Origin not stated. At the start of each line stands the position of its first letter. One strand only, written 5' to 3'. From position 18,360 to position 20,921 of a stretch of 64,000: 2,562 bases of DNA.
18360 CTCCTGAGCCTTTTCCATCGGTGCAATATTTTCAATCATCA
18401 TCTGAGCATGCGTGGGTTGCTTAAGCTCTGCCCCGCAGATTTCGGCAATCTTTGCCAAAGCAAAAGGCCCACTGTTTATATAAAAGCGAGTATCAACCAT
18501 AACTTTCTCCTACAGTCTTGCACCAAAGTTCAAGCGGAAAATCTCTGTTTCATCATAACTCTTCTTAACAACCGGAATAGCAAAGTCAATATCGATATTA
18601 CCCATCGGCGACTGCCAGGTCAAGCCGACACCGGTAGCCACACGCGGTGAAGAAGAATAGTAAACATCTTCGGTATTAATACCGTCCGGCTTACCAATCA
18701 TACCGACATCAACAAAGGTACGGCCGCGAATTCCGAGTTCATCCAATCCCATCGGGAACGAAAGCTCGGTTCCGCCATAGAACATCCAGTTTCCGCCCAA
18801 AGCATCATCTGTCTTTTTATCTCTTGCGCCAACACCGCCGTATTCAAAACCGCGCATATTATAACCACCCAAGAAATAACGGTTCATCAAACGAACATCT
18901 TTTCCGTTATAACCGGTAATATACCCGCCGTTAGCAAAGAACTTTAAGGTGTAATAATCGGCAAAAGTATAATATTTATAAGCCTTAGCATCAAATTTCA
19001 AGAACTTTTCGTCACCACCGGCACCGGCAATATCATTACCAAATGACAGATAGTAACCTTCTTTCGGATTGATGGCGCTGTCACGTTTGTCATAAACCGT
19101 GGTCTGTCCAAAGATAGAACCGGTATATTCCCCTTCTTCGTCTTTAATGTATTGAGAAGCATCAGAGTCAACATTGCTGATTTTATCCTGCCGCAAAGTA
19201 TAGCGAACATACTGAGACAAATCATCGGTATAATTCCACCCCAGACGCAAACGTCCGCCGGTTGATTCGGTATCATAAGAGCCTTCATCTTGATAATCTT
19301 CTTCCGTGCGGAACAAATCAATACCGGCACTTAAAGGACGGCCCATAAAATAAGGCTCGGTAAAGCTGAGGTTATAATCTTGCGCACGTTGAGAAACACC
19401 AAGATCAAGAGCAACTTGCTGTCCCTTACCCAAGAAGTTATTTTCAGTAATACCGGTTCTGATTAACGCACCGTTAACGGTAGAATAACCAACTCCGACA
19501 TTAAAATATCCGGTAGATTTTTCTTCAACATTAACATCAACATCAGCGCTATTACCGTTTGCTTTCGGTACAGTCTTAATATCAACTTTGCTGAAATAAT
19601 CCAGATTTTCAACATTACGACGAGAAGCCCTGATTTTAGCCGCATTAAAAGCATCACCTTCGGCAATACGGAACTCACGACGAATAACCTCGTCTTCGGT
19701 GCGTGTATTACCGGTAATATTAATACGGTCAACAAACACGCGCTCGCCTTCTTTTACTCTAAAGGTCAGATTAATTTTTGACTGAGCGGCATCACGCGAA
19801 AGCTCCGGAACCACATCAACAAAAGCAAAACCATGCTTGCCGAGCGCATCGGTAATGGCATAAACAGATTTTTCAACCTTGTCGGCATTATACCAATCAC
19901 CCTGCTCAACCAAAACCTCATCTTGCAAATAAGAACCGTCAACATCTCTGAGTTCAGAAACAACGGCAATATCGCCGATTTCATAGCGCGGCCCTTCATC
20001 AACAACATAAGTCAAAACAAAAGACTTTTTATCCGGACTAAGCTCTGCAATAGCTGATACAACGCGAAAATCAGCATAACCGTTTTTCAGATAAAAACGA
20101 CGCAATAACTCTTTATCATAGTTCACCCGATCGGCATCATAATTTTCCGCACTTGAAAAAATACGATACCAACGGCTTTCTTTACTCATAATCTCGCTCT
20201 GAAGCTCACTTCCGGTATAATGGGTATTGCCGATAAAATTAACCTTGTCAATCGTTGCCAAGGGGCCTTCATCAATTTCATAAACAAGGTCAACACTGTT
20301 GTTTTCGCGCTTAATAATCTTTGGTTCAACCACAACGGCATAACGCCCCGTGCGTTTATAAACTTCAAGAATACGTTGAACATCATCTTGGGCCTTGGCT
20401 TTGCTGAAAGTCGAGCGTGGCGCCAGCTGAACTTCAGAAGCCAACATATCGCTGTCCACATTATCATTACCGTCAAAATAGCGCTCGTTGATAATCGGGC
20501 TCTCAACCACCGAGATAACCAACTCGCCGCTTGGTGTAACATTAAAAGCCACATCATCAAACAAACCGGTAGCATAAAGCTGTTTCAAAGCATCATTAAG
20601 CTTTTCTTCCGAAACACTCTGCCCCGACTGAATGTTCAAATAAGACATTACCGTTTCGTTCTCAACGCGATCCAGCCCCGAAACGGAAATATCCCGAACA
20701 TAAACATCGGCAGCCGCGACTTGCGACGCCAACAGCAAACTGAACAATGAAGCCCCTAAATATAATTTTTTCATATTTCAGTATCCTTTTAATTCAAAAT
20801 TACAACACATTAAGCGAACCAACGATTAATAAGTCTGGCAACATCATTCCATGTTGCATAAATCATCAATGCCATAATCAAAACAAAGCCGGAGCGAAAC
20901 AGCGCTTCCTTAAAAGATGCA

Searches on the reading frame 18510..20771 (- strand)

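Call 75: search_protein_families(library=pfam, proteins=[window:18510-20771:-], max_evalue=0.00001)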
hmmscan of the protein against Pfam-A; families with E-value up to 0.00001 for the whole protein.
window:18510-20771:- (753 aa): 3 families
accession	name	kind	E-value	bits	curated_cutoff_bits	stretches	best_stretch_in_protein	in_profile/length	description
PF01103.29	Omp85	-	4.9e-70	237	24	1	445-751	1-323/325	Omp85 superfamily domain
PF07244.20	POTRA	-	5e-64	213.4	21.3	5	347-418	3-79/79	Surface antigen variable number repeat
PF08478.15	POTRA_1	-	1.6e-06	28.7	23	0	348-398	4-54/69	POTRA domain, FtsQ-type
